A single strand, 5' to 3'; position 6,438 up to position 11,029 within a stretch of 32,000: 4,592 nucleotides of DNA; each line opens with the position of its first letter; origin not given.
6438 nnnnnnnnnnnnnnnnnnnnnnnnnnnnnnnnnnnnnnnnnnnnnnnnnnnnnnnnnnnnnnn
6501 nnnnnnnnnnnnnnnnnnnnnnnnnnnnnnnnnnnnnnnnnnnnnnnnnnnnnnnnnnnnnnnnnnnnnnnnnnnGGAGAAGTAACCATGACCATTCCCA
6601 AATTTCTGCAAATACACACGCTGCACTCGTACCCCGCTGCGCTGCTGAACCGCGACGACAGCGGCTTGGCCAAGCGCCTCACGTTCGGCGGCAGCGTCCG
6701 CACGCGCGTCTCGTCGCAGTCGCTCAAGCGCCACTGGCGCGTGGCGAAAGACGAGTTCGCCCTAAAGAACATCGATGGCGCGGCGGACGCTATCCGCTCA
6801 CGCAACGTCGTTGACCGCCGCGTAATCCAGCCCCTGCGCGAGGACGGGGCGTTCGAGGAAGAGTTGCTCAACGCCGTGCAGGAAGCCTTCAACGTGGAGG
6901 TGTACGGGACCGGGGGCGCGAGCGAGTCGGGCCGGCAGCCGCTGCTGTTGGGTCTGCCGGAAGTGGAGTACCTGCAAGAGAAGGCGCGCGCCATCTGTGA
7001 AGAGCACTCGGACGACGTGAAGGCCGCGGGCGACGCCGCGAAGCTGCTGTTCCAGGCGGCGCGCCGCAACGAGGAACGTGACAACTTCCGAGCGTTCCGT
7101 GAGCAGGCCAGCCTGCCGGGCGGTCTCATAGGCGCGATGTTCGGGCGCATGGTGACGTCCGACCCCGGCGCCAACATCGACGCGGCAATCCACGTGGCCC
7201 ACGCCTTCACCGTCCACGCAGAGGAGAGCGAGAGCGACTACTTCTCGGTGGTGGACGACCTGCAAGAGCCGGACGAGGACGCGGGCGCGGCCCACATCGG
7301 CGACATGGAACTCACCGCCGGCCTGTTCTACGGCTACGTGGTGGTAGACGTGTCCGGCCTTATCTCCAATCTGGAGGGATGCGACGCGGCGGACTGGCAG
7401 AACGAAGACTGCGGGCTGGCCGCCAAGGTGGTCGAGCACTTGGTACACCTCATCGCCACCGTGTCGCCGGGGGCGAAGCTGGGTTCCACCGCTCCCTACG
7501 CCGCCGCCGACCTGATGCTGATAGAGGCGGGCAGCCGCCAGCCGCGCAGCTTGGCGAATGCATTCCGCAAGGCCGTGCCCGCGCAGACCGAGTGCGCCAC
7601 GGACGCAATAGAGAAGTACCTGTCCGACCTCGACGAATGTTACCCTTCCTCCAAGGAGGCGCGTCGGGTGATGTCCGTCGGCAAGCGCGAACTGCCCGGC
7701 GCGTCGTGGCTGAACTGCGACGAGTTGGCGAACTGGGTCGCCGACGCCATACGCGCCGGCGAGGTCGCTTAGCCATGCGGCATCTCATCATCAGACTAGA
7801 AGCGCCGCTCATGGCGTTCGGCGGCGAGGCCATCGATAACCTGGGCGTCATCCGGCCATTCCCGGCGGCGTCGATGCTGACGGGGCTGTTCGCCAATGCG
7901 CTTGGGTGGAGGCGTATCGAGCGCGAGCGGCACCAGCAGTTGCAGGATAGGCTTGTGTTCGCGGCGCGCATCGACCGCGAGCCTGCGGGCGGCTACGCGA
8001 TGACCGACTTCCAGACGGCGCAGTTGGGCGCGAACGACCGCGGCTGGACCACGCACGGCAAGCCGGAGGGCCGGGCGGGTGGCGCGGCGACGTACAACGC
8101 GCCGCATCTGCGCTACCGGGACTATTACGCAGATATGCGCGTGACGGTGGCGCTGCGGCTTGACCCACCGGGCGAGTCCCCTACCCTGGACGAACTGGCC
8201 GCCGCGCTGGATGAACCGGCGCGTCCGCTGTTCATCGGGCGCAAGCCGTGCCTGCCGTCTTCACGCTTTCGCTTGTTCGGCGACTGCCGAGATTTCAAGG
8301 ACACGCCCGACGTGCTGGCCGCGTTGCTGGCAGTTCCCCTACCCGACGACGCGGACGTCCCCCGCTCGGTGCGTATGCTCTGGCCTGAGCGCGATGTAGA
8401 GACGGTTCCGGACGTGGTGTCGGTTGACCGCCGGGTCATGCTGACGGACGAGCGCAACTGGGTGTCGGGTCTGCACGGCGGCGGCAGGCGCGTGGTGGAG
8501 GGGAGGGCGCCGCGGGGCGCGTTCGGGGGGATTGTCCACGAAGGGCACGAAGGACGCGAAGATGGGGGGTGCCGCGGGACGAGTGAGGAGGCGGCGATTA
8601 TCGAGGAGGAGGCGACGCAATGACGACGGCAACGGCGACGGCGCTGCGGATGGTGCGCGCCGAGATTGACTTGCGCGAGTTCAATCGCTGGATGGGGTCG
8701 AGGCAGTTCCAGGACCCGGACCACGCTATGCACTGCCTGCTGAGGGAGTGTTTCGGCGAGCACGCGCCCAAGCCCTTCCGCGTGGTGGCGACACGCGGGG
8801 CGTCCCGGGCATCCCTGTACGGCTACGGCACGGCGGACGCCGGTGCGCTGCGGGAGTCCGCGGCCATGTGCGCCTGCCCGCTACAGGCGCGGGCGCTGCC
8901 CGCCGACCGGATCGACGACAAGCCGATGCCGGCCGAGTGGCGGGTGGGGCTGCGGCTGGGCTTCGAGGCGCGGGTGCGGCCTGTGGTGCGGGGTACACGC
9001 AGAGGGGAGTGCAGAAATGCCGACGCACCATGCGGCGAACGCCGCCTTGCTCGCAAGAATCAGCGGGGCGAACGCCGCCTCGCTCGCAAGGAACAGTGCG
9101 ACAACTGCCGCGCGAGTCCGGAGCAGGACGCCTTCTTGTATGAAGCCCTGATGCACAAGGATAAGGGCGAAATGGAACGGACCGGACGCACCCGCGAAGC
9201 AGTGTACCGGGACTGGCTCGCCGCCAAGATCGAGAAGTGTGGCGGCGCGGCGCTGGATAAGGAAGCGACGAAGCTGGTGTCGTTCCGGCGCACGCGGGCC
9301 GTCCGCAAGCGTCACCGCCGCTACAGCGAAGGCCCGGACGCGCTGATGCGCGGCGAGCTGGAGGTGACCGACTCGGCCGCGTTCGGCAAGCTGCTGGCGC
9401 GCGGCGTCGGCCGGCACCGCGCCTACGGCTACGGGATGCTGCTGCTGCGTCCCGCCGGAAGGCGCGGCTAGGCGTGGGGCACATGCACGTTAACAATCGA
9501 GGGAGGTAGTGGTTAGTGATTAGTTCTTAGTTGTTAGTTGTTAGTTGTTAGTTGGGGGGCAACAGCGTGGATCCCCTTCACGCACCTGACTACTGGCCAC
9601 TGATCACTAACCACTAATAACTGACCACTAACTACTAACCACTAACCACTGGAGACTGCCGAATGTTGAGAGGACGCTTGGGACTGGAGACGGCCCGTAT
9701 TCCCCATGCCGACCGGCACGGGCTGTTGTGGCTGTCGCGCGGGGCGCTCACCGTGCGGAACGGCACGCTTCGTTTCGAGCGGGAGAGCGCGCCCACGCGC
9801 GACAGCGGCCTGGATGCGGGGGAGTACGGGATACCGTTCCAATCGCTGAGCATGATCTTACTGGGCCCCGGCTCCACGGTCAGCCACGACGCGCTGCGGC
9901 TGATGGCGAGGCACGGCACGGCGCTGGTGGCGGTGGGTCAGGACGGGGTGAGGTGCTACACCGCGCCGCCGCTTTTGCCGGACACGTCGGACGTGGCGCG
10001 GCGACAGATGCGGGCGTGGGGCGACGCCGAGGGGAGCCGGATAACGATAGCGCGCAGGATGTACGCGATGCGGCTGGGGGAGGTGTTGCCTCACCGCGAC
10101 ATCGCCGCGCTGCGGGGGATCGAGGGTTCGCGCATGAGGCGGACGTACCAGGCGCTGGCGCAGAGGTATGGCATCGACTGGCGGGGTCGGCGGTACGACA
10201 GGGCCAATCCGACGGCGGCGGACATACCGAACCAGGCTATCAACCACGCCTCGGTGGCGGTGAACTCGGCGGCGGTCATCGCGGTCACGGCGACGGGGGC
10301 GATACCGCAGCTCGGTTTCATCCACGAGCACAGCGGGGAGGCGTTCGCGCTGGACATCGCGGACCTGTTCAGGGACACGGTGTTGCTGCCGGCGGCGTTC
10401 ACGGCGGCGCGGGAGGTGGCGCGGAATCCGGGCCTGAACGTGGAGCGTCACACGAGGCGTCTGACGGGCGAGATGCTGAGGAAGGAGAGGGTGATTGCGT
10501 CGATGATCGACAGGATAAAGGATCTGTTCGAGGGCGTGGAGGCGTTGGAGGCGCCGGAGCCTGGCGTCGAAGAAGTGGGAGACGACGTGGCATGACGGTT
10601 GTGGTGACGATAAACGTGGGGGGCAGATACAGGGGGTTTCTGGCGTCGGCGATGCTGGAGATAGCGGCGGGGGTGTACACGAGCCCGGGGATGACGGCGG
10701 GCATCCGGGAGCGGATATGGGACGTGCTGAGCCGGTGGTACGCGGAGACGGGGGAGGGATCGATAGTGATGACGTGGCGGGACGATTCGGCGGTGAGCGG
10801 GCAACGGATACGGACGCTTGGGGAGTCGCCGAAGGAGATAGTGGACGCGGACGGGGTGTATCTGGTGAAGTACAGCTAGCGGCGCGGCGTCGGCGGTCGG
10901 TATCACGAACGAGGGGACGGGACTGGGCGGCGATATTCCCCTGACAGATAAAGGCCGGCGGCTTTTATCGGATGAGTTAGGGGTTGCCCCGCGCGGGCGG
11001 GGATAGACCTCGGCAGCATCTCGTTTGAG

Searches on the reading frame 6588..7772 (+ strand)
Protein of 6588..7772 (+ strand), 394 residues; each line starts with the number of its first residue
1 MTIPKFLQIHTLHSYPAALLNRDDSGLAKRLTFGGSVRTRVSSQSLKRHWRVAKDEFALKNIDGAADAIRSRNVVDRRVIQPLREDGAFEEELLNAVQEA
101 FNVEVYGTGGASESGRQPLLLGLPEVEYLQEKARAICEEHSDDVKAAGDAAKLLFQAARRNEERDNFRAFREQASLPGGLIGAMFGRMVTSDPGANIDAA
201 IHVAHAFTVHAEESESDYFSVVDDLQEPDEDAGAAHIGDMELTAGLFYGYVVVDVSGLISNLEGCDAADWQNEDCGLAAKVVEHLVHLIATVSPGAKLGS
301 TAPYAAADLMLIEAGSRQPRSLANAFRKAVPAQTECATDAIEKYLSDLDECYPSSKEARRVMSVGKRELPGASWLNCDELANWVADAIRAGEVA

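Call 4: search_protein_families(library=pfam, proteins=[window:6588-7772:+], max_evalue=0.01)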
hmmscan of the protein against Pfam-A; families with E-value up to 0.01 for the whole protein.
window:6588-7772:+ (394 aa): 1 family
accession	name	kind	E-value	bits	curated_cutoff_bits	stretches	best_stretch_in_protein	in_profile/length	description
PF09344.15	Cas_CT1975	-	5.6e-96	322.6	26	1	7-370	1-341/361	CT1975-like protein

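Call 50: search_protein_families(library=ncbifam, proteins=[window:6588-7772:+], max_evalue=0.01)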
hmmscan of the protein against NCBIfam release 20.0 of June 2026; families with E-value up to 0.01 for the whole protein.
window:6588-7772:+ (394 aa): 1 family
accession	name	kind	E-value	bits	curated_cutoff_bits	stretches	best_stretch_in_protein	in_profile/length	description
TIGR01869.1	casC_Cse4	exception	2.6e-90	303.6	178.05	1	5-351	1-324/325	type I-E CRISPR-associated protein Cas7/Cse4/CasC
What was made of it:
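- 6588..7772 (+): cas7e. PF09344 at E 5.6e-96 and TIGR01869 at E 2.6e-90 (calls 4, 50).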

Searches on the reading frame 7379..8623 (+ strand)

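Call 4: search_protein_families(library=pfam, proteins=[window:7379-8623:+], max_evalue=0.01)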
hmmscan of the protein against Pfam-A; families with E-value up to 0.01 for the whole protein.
window:7379-8623:+ (414 aa): 1 family
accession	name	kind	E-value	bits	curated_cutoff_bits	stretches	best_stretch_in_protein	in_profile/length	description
PF09704.15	Cas_Cas5d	-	5.3e-29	102.2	23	1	136-372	2-216/217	CRISPR-associated protein (Cas_Cas5)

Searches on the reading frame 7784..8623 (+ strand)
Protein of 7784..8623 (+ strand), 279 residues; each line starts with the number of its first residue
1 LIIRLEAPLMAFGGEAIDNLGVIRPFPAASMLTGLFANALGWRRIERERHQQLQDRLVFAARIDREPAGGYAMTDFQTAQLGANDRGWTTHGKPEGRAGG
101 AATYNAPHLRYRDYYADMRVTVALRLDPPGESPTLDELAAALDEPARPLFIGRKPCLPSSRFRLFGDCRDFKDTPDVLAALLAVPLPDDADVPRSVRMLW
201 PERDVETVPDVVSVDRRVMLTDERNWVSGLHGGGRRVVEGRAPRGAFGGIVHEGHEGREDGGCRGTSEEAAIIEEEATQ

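Call 50: search_protein_families(library=ncbifam, proteins=[window:7784-8623:+], max_evalue=0.01)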
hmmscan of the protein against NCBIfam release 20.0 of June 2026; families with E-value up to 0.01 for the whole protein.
window:7784-8623:+ (279 aa): 1 family
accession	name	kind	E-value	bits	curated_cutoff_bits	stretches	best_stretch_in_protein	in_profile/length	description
TIGR01868.1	casD_Cas5e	equivalog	3.6e-52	177.4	68.95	1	1-239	3-229/230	type I-E CRISPR-associated protein Cas5/CasD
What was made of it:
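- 7775..8623 (+): cas5e (start taken at ATG 7775). TIGR01868 at E 3.6e-52 (call 50).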

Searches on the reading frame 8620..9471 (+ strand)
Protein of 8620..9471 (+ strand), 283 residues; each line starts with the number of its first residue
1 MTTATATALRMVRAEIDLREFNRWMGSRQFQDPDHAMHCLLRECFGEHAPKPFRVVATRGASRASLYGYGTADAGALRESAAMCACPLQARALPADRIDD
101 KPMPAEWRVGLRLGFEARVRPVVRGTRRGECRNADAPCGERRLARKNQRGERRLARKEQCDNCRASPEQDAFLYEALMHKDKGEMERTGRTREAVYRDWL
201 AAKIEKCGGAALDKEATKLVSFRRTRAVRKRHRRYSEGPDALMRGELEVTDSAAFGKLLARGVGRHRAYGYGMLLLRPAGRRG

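Call 4: search_protein_families(library=pfam, proteins=[window:8620-9471:+], max_evalue=0.01)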
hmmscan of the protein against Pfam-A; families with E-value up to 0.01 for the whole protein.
window:8620-9471:+ (283 aa): 1 family
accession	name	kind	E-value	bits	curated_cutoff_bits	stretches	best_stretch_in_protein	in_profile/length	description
PF08798.16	CRISPR_assoc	-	2.7e-29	103.4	25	1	13-278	5-223/223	CRISPR associated protein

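Call 50: search_protein_families(library=ncbifam, proteins=[window:8620-9471:+], max_evalue=0.01)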
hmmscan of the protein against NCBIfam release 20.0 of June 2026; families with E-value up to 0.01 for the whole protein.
window:8620-9471:+ (283 aa): 1 family
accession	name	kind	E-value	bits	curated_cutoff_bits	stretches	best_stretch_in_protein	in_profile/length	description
TIGR01907.1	casE_Cse3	equivalog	3.8e-12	47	45.2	1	185-278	115-207/208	type I-E CRISPR-associated protein Cas6/Cse3/CasE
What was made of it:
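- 8620..9471 (+): cas6e. PF08798 at E 2.7e-29 and TIGR01907 (calls 4, 50).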

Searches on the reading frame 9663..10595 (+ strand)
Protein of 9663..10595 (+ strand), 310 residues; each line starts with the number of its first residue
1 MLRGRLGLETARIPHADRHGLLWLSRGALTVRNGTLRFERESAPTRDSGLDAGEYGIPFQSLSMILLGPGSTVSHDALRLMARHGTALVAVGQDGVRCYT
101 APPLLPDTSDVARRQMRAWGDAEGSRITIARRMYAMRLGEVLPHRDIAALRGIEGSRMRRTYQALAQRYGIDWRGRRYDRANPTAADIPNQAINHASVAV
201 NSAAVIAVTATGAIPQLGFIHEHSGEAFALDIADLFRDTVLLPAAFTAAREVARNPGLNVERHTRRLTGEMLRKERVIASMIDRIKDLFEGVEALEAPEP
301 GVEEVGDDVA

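Call 4: search_protein_families(library=pfam, proteins=[window:9663-10595:+], max_evalue=0.01)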
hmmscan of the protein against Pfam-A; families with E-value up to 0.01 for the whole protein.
window:9663-10595:+ (310 aa): 1 family
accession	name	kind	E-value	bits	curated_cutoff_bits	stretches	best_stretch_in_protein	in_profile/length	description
PF01867.21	Cas_Cas1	-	1.2e-12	48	22.3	2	145-243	146-244/283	CRISPR associated protein Cas1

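Call 50: search_protein_families(library=ncbifam, proteins=[window:9663-10595:+], max_evalue=0.01)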
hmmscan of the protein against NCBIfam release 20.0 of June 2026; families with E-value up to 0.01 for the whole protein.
window:9663-10595:+ (310 aa): 9 families
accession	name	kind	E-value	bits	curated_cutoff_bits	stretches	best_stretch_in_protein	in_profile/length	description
TIGR03638.1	cas1_ECOLI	exception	1.8e-82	276.6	215.6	1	11-289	2-268/269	type I-E CRISPR-associated endonuclease Cas1e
TIGR00287.1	cas1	equivalog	1.1e-29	103.6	71.7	2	146-251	151-256/327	CRISPR-associated endonuclease Cas1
TIGR03637.1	cas1_YPEST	exception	3.3e-12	46.4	150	2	153-288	178-305/307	type I-F CRISPR-associated endonuclease Cas1f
TIGR03640.1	cas1_DVULG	exception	0.00014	21.1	385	1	111-240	120-253/340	type I-C CRISPR-associated endonuclease Cas1c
TIGR03641.1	cas1_HMARI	exception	0.00033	20.1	304.1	1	140-239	137-236/324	type I-B CRISPR-associated endonuclease Cas1b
TIGR03639.1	cas1_NMENI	exception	0.00034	20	120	1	175-240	160-225/278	type II CRISPR-associated endonuclease Cas1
TIGR04093.1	cas1_CYANO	exception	0.00056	18.9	385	1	140-239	147-246/334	type I-D CRISPR-associated endonuclease Cas1d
NF049935.1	cas4g_cas1g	exception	0.0013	17.3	560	0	145-241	358-460/546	CRISPR-associated endonuclease Cas4g/Cas1g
TIGR03983.1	cas1_MYXAN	equivalog_domain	0.0017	17.4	358.05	1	115-240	128-259/347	type I-MYXAN CRISPR-associated endonuclease Cas1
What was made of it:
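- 9663..10595 (+): cas1e. TIGR03638 at E 1.8e-82 (call 50).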

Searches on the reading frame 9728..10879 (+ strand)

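Call 4: search_protein_families(library=pfam, proteins=[window:9728-10879:+], max_evalue=0.01)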
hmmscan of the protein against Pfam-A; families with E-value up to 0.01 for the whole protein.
window:9728-10879:+ (383 aa): 1 family
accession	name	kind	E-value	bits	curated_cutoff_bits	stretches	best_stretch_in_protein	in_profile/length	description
PF09707.15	Cas_Cas2CT1978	-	2.9e-23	82.2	24.7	1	289-379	1-86/86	CRISPR-associated protein (Cas_Cas2CT1978)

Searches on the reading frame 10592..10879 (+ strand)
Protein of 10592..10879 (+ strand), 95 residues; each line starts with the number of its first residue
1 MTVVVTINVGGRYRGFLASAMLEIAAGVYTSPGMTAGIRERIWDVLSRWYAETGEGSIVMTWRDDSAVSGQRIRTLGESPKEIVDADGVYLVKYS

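Call 50: search_protein_families(library=ncbifam, proteins=[window:10592-10879:+], max_evalue=0.01)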
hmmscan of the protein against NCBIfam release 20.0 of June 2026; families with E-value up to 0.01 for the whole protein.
window:10592-10879:+ (95 aa): 1 family
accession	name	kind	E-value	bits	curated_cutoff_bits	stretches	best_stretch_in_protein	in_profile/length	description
TIGR01873.1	cas_CT1978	equivalog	4.7e-28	97.2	33.15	1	1-91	1-87/87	type I-E CRISPR-associated endoribonuclease Cas2e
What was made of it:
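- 10592..10879 (+): cas2e. TIGR01873 at E 4.7e-28 (call 50).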
